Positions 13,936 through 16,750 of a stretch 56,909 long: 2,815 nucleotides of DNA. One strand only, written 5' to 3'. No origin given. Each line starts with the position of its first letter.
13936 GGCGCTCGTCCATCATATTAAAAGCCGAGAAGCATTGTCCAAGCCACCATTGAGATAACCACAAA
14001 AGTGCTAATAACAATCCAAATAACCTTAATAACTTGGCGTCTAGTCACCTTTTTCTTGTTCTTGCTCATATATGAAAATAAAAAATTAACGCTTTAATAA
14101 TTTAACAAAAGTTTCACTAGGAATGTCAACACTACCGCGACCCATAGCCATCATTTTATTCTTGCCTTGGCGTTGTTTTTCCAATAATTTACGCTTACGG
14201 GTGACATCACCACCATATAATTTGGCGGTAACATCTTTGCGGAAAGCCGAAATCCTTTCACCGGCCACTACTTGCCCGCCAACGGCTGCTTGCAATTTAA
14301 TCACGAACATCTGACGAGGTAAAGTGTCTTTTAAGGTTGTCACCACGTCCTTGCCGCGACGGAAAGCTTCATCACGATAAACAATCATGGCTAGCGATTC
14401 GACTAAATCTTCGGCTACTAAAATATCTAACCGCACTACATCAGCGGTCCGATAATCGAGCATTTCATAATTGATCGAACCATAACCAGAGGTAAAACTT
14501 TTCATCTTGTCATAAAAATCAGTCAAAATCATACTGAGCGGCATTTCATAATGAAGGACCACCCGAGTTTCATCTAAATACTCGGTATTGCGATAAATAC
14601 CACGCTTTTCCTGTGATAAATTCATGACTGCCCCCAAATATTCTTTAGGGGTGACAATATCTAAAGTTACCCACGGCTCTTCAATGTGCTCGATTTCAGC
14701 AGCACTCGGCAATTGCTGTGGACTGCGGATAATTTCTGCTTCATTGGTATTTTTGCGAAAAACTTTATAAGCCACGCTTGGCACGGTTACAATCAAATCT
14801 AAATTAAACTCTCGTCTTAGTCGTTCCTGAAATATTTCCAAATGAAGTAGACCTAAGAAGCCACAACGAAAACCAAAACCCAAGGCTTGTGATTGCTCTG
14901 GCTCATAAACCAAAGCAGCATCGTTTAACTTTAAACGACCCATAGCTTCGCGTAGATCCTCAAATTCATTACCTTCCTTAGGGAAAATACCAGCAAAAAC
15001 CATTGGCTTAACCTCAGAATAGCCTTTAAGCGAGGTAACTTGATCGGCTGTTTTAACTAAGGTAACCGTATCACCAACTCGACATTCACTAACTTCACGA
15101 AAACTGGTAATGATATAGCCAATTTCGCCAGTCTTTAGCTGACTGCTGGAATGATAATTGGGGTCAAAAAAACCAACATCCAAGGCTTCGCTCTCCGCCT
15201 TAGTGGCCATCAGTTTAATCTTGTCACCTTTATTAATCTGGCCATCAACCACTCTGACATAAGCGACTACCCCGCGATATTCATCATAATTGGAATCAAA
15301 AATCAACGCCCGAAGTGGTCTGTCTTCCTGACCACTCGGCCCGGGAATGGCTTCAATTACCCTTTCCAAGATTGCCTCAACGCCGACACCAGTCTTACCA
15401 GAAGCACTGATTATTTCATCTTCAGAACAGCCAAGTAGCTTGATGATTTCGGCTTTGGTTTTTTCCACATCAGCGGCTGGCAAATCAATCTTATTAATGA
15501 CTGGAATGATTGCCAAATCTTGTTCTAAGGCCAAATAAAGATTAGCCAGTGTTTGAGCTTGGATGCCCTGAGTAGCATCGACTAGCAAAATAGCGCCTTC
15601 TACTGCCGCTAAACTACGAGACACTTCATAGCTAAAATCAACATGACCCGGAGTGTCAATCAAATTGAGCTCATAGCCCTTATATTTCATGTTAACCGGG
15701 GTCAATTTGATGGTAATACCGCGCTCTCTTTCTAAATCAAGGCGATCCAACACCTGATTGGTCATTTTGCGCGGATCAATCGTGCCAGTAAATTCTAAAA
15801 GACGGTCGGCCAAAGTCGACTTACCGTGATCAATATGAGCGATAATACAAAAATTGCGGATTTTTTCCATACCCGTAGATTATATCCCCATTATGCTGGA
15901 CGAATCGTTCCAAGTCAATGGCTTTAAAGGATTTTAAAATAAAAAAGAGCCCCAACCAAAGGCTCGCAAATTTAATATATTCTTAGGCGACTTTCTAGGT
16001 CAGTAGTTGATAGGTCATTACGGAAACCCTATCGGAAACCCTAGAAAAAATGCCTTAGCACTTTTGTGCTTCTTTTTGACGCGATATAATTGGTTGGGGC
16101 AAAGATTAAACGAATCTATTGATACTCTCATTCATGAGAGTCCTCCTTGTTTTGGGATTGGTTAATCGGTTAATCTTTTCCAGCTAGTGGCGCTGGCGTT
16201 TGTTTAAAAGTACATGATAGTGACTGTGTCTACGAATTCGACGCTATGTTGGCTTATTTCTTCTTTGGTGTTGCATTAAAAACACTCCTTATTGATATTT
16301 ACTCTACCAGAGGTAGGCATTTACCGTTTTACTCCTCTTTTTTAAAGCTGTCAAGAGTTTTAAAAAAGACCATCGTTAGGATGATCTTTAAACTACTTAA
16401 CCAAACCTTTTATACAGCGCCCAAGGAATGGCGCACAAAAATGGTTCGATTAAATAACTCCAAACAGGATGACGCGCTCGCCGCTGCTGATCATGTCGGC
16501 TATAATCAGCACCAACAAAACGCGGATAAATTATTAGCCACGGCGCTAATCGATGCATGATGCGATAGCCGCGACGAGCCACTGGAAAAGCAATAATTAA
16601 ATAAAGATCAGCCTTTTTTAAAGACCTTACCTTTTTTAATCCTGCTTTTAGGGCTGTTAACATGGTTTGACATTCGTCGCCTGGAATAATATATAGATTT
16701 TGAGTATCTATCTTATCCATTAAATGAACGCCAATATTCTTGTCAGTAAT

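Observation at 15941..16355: Organised 0.4 kb minus-strand locus upstream of lepA: three SD-preceded micro-ORFs feeding a terminator/anti-terminator fold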

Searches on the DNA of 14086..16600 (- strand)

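Call 4: search_rna_families(source=window, start=15700, end=16600, threshold=evalue, max_evalue=10, show_alignments=3)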
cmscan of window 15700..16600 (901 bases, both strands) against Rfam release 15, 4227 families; matches with E-value up to 10: 5.
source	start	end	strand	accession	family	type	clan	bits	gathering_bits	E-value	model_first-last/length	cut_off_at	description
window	15792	15883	+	RF02746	AsrC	Gene; antisense;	-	21.2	111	0.00041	39-132/886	no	antisense RNA of rseC mRNA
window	16257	16297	-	RF02982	gltS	Cis-reg;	-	18.9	47.5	8.1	1-105/105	no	gltS RNA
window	16254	16388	-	RF00225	IRES_Tobamo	Cis-reg; IRES;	-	18.2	50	4.8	1-151/151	no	Tobamovirus internal ribosome entry site (IRES)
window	16045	16077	-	RF01726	SAM-II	Cis-reg; riboswitch;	-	14.8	44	8.7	1-60/60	no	SAM-II riboswitch aptamer (SAM-II long loop)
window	15988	16048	+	RF01525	TB10Cs2H1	Gene; snRNA; snoRNA; HACA-box;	-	14.3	35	8.2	1-66/66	no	Trypanosomatid snoRNA TB10Cs2H1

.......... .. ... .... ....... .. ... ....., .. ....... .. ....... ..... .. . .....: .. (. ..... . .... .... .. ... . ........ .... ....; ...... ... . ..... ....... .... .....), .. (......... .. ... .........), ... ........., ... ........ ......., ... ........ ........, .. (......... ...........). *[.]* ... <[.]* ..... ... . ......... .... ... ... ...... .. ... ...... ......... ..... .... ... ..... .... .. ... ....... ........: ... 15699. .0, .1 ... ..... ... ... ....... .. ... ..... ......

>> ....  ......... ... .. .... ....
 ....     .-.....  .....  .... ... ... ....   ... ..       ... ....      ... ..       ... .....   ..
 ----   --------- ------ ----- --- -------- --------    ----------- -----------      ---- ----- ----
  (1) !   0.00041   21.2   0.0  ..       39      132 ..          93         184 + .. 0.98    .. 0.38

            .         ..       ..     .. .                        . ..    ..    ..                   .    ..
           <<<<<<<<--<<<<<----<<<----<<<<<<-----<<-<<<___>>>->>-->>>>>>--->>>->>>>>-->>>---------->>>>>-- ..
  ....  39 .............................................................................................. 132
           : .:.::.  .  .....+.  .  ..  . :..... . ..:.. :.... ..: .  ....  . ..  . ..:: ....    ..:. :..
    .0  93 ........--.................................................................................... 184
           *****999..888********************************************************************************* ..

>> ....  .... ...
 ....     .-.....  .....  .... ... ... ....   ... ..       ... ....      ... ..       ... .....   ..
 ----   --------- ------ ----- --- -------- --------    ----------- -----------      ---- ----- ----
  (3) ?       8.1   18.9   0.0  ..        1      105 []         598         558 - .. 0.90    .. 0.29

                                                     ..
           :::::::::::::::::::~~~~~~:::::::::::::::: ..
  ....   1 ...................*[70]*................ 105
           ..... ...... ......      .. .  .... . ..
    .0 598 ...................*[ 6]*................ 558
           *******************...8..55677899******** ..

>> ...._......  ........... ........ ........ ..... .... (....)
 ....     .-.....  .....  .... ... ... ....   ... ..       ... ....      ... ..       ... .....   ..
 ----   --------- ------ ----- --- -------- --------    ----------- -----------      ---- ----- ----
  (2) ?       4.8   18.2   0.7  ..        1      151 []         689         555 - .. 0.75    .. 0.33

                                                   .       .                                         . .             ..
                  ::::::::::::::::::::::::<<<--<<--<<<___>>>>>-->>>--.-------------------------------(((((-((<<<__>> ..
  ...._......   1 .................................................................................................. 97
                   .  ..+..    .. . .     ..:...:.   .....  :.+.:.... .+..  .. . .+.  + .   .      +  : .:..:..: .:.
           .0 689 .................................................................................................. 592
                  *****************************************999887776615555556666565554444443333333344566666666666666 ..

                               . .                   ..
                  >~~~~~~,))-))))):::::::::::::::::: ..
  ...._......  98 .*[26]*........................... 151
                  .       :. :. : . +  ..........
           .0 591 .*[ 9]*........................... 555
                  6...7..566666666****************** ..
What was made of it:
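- On Any Rfam 15 family (riboswitches, tmRNA, SRP, 6S, ribozymes, leaders): Region 15700-16600 at E<=10 gives only noise hits (14-21 bits against cut-offs of 35-111), plus AsrC on the lepA coding sequence (call 4).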

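Call 46: build_rna_model(alignment_id=A1)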
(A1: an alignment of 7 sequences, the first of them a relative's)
Model R1 built from alignment A1 (7 sequences, 171 columns); structure: RNAalifold consensus.
model positions 143; base pairs 35; branch points 1; effective number of sequences 1.19; information 0.59 bits per position. Calibrated on 0.2 Mb of random sequence (short: E-values are rough).
structure used (alignment columns):
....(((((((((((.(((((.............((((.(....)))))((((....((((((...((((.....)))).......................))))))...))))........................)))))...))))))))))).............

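Call 47: search_with_rna_model(model_id=R1, sources=[window, L001, L003, L004, L005, L007, L082, L084, L086, L087, L088, L089, L164, L165, L166, L167, L168, L169, L170, L009, L010, L011, L012, L013, L014, L015, L016, L018, L019, L020], max_evalue=10, make_alignment=true)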
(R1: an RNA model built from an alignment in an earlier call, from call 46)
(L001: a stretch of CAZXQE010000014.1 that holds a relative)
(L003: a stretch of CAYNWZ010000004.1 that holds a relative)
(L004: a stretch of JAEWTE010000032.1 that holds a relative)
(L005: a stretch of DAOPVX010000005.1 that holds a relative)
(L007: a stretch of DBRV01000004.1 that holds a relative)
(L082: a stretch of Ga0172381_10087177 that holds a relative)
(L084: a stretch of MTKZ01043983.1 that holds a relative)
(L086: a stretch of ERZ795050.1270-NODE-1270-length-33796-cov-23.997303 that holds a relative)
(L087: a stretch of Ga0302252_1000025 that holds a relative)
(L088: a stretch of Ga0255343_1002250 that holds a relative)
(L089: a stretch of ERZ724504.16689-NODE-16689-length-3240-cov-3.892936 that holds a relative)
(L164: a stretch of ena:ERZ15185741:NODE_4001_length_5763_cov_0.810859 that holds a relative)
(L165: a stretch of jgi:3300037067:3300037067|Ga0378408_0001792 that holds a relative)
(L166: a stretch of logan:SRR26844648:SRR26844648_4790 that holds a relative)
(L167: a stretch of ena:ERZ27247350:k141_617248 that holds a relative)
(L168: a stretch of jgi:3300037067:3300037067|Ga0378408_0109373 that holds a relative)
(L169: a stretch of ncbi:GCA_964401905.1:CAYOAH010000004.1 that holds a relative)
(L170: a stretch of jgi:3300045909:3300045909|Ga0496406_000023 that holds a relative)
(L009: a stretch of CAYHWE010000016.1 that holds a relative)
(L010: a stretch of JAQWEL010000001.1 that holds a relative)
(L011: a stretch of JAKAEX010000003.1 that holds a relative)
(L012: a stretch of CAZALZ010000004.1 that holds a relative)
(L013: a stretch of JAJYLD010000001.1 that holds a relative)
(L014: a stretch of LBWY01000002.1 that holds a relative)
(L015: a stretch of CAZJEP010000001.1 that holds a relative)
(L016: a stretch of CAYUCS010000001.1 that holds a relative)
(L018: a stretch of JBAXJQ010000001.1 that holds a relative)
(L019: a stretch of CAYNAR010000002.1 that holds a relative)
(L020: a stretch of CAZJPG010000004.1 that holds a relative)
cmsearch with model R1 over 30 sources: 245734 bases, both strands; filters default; matches with E-value up to 10: 28.
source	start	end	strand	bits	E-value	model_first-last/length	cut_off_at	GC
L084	2792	2934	+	178.3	2.3e-40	1-143/143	no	0.48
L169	2290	2434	+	171.3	1.1e-38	1-143/143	no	0.5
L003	2786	2931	+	161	3.3e-36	1-143/143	no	0.49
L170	2277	2434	+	153.8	1.8e-34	1-143/143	no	0.49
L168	798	949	+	150.3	1.2e-33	1-143/143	no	0.46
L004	2807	2948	+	113.8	7.1e-25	1-143/143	no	0.41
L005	2802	2932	+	100.8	9.6e-22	1-143/143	no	0.43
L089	1191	1330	+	41.4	1.8e-07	1-143/143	no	0.44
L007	2822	2963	+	35.5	4.9e-06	1-143/143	no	0.43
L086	2826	2965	+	33.2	1.7e-05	1-143/143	no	0.42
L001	207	379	+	31.6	4.2e-05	1-143/143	no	0.38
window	15936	16104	-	30.9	6.1e-05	1-143/143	no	0.39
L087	2819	2963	+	30.6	7.3e-05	1-143/143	no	0.41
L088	2819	2960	+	27.5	0.0004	1-143/143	no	0.46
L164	2405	2448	+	27.2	0.00048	1-143/143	no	0.45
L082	448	609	+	24.9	0.0017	1-143/143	no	0.43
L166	312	478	+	22.7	0.0059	1-143/143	no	0.42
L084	2783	2925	-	21.7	0.01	1-143/143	no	0.48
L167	102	132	+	17.3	0.11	1-143/143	no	0.45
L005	2793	2923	-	16.8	0.15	1-143/143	no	0.45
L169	2281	2425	-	16.6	0.17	1-143/143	no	0.5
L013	5005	5038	-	16.5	0.18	1-143/143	no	0.38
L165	1900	2081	+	15.4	0.32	1-143/143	no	0.42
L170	2268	2425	-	15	0.41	1-143/143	no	0.49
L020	7260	7293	+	13.3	1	1-143/143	no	0.35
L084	7227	7336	-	13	1.2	1-143/143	no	0.45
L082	2490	2585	-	12.6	1.5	1-143/143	no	0.43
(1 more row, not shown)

Alignment A2: 28 matches aligned to the model, 305 columns, each read 5' to 3' on its own strand. Consensus structure (alignment columns), stored with it:
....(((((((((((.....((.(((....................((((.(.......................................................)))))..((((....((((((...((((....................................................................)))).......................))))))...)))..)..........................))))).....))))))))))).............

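Call 48: search_with_rna_model(model_id=R1, sources=[window, L001, L003, L004, L005, L007, L082, L084, L086, L087, L088, L089, L164, L165, L166, L167, L168, L169, L170, L009, L010, L011, L012, L013, L014, L015, L016, L018, L019, L020], max_evalue=0.008, make_alignment=true, show_alignments=0)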
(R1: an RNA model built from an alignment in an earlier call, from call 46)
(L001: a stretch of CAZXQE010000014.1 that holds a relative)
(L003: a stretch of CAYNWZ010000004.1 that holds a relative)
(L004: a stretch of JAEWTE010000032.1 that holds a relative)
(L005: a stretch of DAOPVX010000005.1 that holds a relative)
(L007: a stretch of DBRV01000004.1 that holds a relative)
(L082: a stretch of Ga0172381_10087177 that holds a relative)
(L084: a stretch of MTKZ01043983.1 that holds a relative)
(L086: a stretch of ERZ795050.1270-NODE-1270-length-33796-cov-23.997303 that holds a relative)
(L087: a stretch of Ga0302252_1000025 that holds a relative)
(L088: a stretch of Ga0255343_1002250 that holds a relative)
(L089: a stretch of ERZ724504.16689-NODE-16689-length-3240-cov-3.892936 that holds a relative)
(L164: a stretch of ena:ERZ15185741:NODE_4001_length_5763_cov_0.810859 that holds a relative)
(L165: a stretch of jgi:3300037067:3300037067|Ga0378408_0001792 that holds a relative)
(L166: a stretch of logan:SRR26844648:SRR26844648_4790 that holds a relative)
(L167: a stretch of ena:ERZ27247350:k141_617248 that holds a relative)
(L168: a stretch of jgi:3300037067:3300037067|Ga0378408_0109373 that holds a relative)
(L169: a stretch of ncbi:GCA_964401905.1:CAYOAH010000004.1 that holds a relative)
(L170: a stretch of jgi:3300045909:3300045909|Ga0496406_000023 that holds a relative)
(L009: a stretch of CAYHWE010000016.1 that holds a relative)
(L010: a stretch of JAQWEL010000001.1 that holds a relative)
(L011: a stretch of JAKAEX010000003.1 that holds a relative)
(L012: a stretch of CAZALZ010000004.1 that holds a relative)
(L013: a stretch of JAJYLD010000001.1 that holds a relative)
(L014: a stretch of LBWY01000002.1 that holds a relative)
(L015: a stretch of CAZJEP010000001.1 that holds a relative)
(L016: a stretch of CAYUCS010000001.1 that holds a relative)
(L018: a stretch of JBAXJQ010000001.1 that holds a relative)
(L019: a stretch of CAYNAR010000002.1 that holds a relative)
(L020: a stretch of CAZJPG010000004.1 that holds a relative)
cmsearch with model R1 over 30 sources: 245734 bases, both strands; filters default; matches with E-value up to 0.008: 17.
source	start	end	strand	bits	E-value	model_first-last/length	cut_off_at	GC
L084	2792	2934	+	178.3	2.3e-40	1-143/143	no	0.48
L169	2290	2434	+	171.3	1.1e-38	1-143/143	no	0.5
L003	2786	2931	+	161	3.3e-36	1-143/143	no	0.49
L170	2277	2434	+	153.8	1.8e-34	1-143/143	no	0.49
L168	798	949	+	150.3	1.2e-33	1-143/143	no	0.46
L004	2807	2948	+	113.8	7.1e-25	1-143/143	no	0.41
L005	2802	2932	+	100.8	9.6e-22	1-143/143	no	0.43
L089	1191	1330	+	41.4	1.8e-07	1-143/143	no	0.44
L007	2822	2963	+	35.5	4.9e-06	1-143/143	no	0.43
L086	2826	2965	+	33.2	1.7e-05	1-143/143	no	0.42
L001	207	379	+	31.6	4.2e-05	1-143/143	no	0.38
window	15936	16104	-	30.9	6.1e-05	1-143/143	no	0.39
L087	2819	2963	+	30.6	7.3e-05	1-143/143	no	0.41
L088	2819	2960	+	27.5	0.0004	1-143/143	no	0.46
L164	2405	2448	+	27.2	0.00048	1-143/143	no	0.45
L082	448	609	+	24.9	0.0017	1-143/143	no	0.43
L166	312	478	+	22.7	0.0059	1-143/143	no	0.42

Alignment A3: 17 matches aligned to the model, 294 columns, each read 5' to 3' on its own strand. Consensus structure (alignment columns), stored with it:
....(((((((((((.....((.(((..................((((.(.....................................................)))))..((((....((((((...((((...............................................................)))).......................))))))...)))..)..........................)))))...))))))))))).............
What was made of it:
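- R1 recognises this hairpin (call 48).
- Tried and rejected: I used the Infernal alignment instead (call 48).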

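Call 71: search_rna_families(sources=[L084, L086, L082, L165, L001, L170], threshold=evalue, max_evalue=0.01)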
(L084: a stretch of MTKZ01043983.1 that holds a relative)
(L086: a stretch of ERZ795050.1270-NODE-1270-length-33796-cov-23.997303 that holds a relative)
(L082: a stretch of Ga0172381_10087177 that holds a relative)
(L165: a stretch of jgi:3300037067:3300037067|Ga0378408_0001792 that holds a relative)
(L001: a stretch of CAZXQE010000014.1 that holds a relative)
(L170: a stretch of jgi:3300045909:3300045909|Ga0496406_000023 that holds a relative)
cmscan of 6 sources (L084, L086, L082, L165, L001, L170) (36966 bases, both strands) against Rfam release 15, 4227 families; matches with E-value up to 0.01: 11.
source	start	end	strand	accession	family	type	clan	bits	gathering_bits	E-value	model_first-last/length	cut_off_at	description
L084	7291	7670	+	RF00010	RNaseP_bact_a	Gene; ribozyme;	CL00002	192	100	8.1e-61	1-367/367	no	Bacterial RNase P class A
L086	7088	7161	+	RF00005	tRNA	Gene; tRNA;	CL00001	75.2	29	6.8e-15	1-71/71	no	tRNA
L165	6581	6654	+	RF00005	tRNA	Gene; tRNA;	CL00001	75.2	29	6.6e-15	1-71/71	no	tRNA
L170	6588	6661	+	RF00005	tRNA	Gene; tRNA;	CL00001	74.7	29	9.5e-15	1-71/71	no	tRNA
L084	7097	7170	+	RF00005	tRNA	Gene; tRNA;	CL00001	74.6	29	9.8e-15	1-71/71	no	tRNA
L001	4527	4600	+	RF00005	tRNA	Gene; tRNA;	CL00001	70.2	29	1.6e-13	1-71/71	no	tRNA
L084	7097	7171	-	RF04354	Plastid-ycf2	Cis-reg;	-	32.8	65.7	0.0036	1-75/75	no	Plastid-ycf2 5UTR RNA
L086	7088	7162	-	RF04354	Plastid-ycf2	Cis-reg;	-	32.5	65.7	0.0043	1-75/75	no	Plastid-ycf2 5UTR RNA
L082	667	760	-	RF02746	AsrC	Gene; antisense;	-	31.9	111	5.3e-06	39-132/886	no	antisense RNA of rseC mRNA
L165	2480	2586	-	RF02746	AsrC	Gene; antisense;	-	30.4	111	1.7e-05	34-142/886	no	antisense RNA of rseC mRNA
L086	3000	3076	-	RF02746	AsrC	Gene; antisense;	-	22.4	111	0.0069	44-120/886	no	antisense RNA of rseC mRNA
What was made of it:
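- On Any Rfam 15 family (riboswitches, tmRNA, SRP, 6S, ribozymes, leaders): Six relatives at E<=0.01 show nothing in the element (call 71).
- There is no Rfam hit even at E<=10 (calls 4, 71).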

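Call 83: search_with_rna_model(model_id=R1, sources=[L176, L177, L172, L174], max_evalue=1)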
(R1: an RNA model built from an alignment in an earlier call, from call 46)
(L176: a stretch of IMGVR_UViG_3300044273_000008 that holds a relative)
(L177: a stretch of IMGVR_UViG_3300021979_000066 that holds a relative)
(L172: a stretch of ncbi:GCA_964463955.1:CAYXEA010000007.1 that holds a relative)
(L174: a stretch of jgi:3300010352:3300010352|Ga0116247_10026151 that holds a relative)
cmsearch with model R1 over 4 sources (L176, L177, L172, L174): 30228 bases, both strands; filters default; matches with E-value up to 1: 2.
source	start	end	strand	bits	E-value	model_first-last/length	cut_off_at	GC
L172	2267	2435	+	30.9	7.5e-06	1-143/143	no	0.39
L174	1987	2148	+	23.1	0.00058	1-143/143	no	0.34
